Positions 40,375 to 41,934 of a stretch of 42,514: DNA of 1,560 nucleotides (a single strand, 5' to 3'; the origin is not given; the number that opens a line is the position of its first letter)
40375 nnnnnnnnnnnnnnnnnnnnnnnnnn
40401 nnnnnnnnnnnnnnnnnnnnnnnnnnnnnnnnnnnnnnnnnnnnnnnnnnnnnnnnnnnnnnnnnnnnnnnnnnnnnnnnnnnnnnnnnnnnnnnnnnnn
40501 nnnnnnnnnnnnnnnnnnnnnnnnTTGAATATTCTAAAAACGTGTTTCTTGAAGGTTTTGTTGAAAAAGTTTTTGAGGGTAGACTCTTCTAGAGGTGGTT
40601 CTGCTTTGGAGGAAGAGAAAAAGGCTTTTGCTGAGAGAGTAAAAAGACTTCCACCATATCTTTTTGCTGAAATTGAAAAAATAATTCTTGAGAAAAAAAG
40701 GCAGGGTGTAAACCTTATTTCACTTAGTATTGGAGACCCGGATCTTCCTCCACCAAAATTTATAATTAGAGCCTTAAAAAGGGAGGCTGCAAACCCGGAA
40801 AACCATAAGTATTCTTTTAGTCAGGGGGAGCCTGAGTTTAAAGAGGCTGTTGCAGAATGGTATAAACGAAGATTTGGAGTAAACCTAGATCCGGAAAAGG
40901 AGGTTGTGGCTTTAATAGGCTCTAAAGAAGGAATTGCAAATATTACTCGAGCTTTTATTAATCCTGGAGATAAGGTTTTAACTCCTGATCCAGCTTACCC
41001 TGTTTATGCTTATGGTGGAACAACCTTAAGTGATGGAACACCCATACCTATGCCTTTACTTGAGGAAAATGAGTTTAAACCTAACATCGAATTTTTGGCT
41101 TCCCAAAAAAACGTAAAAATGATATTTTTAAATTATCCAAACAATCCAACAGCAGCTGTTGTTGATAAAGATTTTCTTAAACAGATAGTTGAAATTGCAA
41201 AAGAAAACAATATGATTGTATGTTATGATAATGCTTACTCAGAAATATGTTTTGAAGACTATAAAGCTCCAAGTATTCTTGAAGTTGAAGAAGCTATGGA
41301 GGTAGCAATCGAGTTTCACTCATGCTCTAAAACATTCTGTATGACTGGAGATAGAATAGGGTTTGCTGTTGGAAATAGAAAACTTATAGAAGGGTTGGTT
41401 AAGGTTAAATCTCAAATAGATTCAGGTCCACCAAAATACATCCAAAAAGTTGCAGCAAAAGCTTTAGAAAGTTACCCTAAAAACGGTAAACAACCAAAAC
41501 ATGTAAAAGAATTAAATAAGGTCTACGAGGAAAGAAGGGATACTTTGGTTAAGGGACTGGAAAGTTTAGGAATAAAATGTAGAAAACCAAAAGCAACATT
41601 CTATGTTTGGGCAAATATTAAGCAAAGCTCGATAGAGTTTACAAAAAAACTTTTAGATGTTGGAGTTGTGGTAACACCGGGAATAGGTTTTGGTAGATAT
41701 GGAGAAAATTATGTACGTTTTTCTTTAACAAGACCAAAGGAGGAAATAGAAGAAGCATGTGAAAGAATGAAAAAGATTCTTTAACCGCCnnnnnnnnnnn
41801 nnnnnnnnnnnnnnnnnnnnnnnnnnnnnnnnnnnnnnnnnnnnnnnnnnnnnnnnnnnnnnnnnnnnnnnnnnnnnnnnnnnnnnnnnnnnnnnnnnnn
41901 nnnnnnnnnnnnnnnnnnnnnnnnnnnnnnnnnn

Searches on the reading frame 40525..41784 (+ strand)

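Call 16: search_protein_families(library=pfam, max_evalue=0.00001, proteins=[window:40525-41784:+])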
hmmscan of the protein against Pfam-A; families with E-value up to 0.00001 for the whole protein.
window:40525-41784:+ (419 aa): 2 families
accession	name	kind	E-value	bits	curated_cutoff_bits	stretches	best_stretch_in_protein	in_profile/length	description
PF00155.27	Aminotran_1_2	-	5.7e-71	240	19.7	1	63-414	2-360/361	Aminotransferase class I and II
PF01053.26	Cys_Met_Meta_PP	-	2.5e-06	26.8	27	1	137-239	80-177/381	Cys/Met metabolism PLP-dependent enzyme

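Call 71: search_protein_families(library=ncbifam, max_evalue=1e-30, proteins=[window:40525-41784:+])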
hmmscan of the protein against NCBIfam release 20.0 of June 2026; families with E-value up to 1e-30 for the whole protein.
window:40525-41784:+ (419 aa): 41 families (the best 25 are shown)
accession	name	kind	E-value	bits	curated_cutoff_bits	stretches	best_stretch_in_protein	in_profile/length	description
NF006756.0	PRK09276.1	subfamily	3.8e-158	526.5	507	1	34-418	3-385/387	LL-diaminopimelate aminotransferase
TIGR03540.1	DapC_direct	equivalog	2.3e-156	520.5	593.25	1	35-417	2-382/383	LL-diaminopimelate aminotransferase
NF006033.0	PRK08175.1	equivalog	1.6e-108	363.3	647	1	33-418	8-393/407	alanine transaminase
NF005815.0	PRK07681.1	equivalog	4.8e-108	361.7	545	1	36-418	6-385/399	LL-diaminopimelate aminotransferase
NF006604.0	PRK09148.1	equivalog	1.6e-106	356.7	648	1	37-418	6-388/406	LL-diaminopimelate aminotransferase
NF005977.0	PRK08068.1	subfamily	6.1e-105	351.6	494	1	36-418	6-386/391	transaminase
NF006387.0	PRK08636.1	equivalog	4.1e-101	338.9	675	1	37-419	8-398/403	LL-diaminopimelate aminotransferase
NF004611.0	PRK05942.1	equivalog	2.6e-100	336.2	628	1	35-417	8-388/394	aspartate aminotransferase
NF005613.0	PRK07366.1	equivalog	2.1e-99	333.2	486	1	34-418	2-387/391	LL-diaminopimelate aminotransferase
NF004937.0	PRK06290.1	equivalog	2.4e-80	270.3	585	1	56-368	38-343/410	LL-diaminopimelate aminotransferase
NF041364.1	GntC_guanitoxin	equivalog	5.4e-78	262.4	415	1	65-417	1-355/356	guanitoxin biosynthesis PLP-dependent (S)-gamma-hydroxy-L-arginine cyclodehydratase GntC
TIGR03537.1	DapC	equivalog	5.6e-75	252.5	453.6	1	66-417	4-349/350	succinyldiaminopimelate transaminase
NF006229.0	PRK08361.1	equivalog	6.1e-72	242.8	624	1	53-419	24-388/391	aspartate aminotransferase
NF004975.0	PRK06348.1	equivalog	1e-63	215.6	549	1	36-418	7-382/384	pyridoxal phosphate-dependent aminotransferase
NF041091.1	asp_aminotase_Arch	equivalog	1.2e-62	212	550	1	38-418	3-374/376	aspartate aminotransferase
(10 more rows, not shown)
